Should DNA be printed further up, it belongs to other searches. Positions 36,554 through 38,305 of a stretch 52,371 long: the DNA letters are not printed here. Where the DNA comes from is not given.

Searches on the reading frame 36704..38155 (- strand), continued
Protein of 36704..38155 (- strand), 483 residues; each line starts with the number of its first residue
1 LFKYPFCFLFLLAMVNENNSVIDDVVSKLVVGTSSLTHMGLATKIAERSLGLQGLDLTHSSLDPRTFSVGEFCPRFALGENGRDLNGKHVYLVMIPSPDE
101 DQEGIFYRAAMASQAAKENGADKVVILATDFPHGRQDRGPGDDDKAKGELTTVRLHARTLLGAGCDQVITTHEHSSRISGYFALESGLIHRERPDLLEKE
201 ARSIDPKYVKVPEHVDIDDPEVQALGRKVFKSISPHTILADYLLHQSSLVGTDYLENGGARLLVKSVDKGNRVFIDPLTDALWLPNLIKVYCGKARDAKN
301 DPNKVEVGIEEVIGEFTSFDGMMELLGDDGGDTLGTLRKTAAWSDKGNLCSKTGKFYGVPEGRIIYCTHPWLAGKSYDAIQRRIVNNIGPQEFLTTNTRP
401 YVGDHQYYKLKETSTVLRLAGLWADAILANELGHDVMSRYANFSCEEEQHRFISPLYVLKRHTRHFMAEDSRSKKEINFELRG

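Call 29: search_solved_structures(query=A2, max_evalue=0.001, show_alignments=3)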
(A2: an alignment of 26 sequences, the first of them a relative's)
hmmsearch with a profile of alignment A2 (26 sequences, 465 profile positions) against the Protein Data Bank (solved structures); distinct sequences matched with E-value up to 0.001: 31.
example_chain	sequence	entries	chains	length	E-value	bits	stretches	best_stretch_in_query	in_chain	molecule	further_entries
4f8e_A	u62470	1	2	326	2.5e-20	75.8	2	23-174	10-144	Ribose-phosphate pyrophosphokinase 1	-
8yq0_A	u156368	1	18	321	3e-20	75.5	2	23-173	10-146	Ribose-phosphate pyrophosphokinase 1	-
2h08_A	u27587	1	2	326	4.4e-20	75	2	23-176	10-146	Ribose-phosphate pyrophosphokinase I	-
5mp7_A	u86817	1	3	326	4.7e-20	74.9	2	294-414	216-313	Ribose-phosphate pyrophosphokinase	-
1dkr_A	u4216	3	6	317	4.7e-20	74.9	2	243-419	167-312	PHOSPHORIBOSYL PYROPHOSPHATE SYNTHETASE | PROTEIN (PHOSPHORIBOSYL PYROPHOSPHATE SYNTHETASE) | RIBOSE-PHOSPHATE PYROPHOSPHOKINASE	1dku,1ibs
4m0p_A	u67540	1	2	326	4.8e-20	74.9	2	23-174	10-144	Ribose-phosphate pyrophosphokinase 1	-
2h06_A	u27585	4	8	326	5.6e-20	74.6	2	23-174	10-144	Ribose-phosphate pyrophosphokinase I | Ribose-phosphate pyrophosphokinase 1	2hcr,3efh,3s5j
2h07_A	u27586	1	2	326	6.4e-20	74.5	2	23-174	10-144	Ribose-phosphate pyrophosphokinase I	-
4lzn_B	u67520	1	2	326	6.9e-20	74.3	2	23-174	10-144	Ribose-phosphate pyrophosphokinase 1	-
4lyg_A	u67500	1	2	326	6.9e-20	74.3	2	23-174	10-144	Ribose-phosphate pyrophosphokinase 1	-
8dbc_A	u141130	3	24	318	8.4e-20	74.1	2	23-174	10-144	Ribose-phosphate pyrophosphokinase 1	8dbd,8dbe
8dbf_A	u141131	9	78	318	8.6e-20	74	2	23-174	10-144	Ribose-phosphate pyrophosphokinase 1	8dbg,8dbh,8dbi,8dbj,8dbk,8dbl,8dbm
4lzo_A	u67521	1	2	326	8.8e-20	74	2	23-174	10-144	Ribose-phosphate pyrophosphokinase 1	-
3dah_A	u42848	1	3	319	1.1e-19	73.6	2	53-178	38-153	Ribose-phosphate pyrophosphokinase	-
8dbn_A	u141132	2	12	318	1.4e-19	73.3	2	23-175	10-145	Ribose-phosphate pyrophosphokinase 1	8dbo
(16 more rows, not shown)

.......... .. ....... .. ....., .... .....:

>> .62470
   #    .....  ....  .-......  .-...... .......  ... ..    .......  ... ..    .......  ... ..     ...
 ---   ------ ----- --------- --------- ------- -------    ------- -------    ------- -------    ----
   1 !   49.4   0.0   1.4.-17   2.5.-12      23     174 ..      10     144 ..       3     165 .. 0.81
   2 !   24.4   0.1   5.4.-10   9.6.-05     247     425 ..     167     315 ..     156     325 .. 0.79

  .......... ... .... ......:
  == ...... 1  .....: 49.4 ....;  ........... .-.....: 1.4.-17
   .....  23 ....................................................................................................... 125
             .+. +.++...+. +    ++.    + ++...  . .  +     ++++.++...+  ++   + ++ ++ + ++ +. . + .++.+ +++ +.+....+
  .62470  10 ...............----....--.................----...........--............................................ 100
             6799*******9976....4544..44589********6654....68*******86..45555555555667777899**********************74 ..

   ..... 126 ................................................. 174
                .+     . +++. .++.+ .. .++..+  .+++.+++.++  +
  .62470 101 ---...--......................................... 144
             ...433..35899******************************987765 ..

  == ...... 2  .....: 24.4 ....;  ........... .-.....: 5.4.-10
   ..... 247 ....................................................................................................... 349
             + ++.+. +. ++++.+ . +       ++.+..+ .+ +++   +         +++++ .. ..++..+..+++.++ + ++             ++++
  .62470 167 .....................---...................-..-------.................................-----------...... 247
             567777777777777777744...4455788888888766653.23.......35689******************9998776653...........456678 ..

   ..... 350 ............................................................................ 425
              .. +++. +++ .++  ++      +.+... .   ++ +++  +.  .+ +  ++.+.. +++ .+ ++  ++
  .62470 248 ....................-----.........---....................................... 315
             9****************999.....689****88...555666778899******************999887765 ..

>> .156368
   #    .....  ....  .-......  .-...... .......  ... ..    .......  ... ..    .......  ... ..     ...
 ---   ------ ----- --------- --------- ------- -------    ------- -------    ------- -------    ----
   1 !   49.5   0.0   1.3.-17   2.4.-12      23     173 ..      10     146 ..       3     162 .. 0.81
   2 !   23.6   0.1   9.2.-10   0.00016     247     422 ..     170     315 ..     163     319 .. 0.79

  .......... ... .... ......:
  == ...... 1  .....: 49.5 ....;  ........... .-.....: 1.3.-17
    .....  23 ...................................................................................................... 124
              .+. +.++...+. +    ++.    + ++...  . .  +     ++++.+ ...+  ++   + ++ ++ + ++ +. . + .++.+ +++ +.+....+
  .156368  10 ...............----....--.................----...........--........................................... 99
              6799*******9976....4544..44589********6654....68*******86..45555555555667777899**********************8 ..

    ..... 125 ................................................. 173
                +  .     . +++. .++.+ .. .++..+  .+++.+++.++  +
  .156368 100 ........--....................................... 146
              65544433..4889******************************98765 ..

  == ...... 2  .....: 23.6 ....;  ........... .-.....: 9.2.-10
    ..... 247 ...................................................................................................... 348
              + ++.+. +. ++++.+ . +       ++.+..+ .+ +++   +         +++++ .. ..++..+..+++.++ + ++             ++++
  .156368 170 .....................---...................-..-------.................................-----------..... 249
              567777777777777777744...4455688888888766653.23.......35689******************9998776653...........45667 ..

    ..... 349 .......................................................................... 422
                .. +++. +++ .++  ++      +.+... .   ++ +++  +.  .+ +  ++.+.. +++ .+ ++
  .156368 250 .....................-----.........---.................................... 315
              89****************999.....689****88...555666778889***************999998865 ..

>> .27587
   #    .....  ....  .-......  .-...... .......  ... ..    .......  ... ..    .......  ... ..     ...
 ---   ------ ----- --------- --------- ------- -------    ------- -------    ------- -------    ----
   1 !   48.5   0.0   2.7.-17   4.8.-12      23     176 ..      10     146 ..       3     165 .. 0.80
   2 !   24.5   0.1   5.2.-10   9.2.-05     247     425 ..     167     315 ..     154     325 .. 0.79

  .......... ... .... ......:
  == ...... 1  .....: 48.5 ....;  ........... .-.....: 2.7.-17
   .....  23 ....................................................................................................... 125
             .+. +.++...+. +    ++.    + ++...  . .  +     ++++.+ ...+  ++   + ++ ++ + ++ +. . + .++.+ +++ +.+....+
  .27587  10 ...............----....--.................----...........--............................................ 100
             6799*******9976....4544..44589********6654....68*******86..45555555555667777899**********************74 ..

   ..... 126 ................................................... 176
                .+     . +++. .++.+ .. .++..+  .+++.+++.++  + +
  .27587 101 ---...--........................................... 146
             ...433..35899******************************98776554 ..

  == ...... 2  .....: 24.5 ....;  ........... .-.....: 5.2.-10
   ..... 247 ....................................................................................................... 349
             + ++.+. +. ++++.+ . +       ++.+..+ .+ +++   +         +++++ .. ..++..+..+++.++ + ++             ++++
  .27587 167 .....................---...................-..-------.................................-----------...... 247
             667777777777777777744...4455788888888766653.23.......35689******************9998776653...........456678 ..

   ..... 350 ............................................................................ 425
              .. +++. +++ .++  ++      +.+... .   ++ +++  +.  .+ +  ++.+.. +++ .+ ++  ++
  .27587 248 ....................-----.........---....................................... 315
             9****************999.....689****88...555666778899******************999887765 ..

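Call 32: search_protein_families(library=pfam, proteins=[P0045, P0047, P0051, P0023], max_evalue=0.01)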
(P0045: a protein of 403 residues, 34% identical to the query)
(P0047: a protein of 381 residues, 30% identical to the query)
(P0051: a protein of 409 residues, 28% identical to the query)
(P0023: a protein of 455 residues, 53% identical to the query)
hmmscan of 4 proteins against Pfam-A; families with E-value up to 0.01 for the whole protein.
P0045 (403 aa): 3 families
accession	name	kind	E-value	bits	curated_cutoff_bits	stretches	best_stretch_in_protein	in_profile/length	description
PF00156.33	Pribosyltran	-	7.9e-11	42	26.3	1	195-284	24-112/158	Phosphoribosyl transferase domain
PF24390.1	PRTase-CE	-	7.5e-07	29.7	27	1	214-347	81-191/253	PRTase-CE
PF13793.12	Pribosyltran_N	-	2.6e-06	27.7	25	1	18-143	8-117/117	N-terminal domain of ribose phosphate pyrophosphokinase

P0047 (381 aa): 4 families
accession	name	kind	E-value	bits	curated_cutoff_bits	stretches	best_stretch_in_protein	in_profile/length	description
PF00156.33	Pribosyltran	-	5.3e-17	62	26.3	1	186-284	27-123/158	Phosphoribosyl transferase domain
PF13793.12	Pribosyltran_N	-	6.8e-10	39.3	25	1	11-109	7-100/117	N-terminal domain of ribose phosphate pyrophosphokinase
PF14572.12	Pribosyl_synth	-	2.2e-06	28.2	27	1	245-347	80-175/184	Phosphoribosyl synthetase-associated domain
PF24390.1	PRTase-CE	-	0.00091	19.6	27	1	226-312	87-169/253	PRTase-CE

P0051 (409 aa): 3 families
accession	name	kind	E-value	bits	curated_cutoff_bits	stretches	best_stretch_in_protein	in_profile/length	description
PF13793.12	Pribosyltran_N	-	1e-07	32.3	25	1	51-115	35-96/117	N-terminal domain of ribose phosphate pyrophosphokinase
PF00156.33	Pribosyltran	-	1.5e-07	31.3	26.3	1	188-288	14-112/158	Phosphoribosyl transferase domain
PF14572.12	Pribosyl_synth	-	7.9e-05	23.1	27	1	258-358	78-171/184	Phosphoribosyl synthetase-associated domain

P0023 (455 aa): 1 family
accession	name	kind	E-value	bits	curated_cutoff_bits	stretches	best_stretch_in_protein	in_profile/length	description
PF13793.12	Pribosyltran_N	-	3.8e-08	33.6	25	1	25-146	9-117/117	N-terminal domain of ribose phosphate pyrophosphokinase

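Call 34: search_protein_families(library=phrogs, proteins=[window:36704-38155:-], max_evalue=0.1)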
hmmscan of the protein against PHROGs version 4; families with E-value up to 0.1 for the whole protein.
window:36704-38155:- (483 aa): 1 family
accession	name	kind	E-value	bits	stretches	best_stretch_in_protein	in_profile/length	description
phrog_619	-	other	0.0073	16.5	1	99-180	48-125/282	ribose-phosphate pyrophosphokinase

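Call 35: search_protein_families(library=padloc, proteins=[window:36704-38155:-], max_evalue=0.1)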
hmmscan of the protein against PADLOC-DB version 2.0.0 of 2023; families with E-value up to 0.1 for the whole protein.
window:36704-38155:- (483 aa): 0 families

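Call 73: find_encoding_contigs(protein=P0003, flank=6000, max_places=1)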
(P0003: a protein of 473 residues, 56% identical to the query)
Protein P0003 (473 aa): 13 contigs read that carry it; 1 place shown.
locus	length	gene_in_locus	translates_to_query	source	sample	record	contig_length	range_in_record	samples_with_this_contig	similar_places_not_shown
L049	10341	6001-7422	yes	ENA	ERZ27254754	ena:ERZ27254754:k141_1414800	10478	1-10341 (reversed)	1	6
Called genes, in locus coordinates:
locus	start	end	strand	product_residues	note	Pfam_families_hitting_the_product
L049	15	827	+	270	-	-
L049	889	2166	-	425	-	PF00919:UPF0004, PF04055:Radical_SAM, PF01938:TRAM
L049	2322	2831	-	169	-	-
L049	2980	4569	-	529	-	PF02881:SRP54_N, PF06414:Zeta_toxin (weak), PF13604:AAA_30 (weak), PF00448:SRP54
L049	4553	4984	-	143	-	PF02996:Prefoldin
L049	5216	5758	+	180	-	PF13473:Cupredoxin_1, PF00127:Copper-bind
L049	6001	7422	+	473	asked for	-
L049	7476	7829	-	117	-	PF00719:Pyrophosphatase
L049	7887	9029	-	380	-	PF04055:Radical_SAM, PF08608:Wyosine_form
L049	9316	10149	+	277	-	PF01026:TatD_DNase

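Call 74: find_encoding_contigs(protein=P0010, flank=6000, max_places=1)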
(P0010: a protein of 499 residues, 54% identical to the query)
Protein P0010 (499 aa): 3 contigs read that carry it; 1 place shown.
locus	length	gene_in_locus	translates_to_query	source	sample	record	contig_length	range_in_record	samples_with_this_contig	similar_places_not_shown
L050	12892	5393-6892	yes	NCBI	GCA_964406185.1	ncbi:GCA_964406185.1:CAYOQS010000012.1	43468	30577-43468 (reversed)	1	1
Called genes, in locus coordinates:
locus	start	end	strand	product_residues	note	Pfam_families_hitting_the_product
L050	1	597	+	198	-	?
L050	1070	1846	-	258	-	PF04402:SIMPL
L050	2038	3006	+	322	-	-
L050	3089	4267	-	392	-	-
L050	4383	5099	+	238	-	PF01479:S4, PF00849:PseudoU_synth_2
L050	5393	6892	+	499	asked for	-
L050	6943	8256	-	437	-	PF01808:AICARFT_IMPCHas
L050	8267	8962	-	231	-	PF02142:MGS (weak), PF01808:AICARFT_IMPCHas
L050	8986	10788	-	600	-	PF00709:Adenylsucc_synt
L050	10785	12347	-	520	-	PF00478:IMPDH, PF03060:NMO, PF01070:FMN_dh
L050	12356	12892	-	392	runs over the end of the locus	-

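Call 75: find_encoding_contigs(protein=P0043, flank=6000, max_places=1)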
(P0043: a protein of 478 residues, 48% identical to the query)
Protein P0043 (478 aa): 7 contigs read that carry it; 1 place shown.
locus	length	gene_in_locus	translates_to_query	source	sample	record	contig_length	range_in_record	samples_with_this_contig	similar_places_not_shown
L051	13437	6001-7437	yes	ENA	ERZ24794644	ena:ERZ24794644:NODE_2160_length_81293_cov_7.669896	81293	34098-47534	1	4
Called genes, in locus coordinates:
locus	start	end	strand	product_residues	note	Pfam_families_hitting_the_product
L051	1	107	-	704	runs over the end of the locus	PF01411:tRNA-synt_2c, PF07973:tRNA_SAD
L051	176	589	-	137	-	-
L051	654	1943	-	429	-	PF00919:UPF0004, PF04055:Radical_SAM, PF01938:TRAM (weak)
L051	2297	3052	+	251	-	-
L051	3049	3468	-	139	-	-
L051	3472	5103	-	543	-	PF02881:SRP54_N, PF13604:AAA_30 (faint), PF00448:SRP54, PF13401:AAA_22 (weak)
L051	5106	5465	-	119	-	PF02996:Prefoldin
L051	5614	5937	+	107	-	-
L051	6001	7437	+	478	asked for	-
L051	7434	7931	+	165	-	-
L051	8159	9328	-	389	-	PF04055:Radical_SAM, PF08608:Wyosine_form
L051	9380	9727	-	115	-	-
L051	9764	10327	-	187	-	PF04542:Sigma70_r2, PF08281:Sigma70_r4_2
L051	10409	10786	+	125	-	-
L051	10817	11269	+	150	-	PF04981:NMD3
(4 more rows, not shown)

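Call 76: find_encoding_contigs(protein=P0081, flank=7000, max_places=1)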
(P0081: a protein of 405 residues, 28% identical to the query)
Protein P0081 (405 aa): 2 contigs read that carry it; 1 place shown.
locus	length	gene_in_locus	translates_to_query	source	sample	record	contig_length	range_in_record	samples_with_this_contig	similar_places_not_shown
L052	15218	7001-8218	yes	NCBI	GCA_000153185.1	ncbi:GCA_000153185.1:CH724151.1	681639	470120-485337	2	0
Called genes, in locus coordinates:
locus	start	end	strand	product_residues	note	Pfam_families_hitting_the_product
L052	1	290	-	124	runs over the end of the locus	PF00903:Glyoxalase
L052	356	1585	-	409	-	PF06609:TRI12, PF07690:MFS_1, PF00083:Sugar_tr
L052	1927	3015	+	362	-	PF02812:ELFV_dehydrog_N, PF00208:ELFV_dehydrog (weak), PF02826:2-Hacid_dh_C (weak), PF00208:ELFV_dehydrog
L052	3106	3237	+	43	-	-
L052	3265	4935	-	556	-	PF00749:tRNA-synt_1c, PF03950:tRNA-synt_1c_C, PF20974:tRNA-synt_1c_C2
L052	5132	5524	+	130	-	PF11528:DUF3224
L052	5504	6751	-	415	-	PF00083:Sugar_tr, PF05977:MFS_3 (faint), PF07690:MFS_1, PF12832:MFS_1_like, PF07690:MFS_1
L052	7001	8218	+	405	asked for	PF13793:Pribosyltran_N (weak), PF00156:Pribosyltran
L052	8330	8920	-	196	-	PF06042:NTP_transf_6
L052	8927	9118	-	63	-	-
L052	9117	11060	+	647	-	PF02743:dCache_1, PF00672:HAMP (faint), PF00015:MCPsignal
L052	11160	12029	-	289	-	-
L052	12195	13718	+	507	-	PF00512:HisKA, PF02518:HATPase_c, PF13581:HATPase_c_2 (weak)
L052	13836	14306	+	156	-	-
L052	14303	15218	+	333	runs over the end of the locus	-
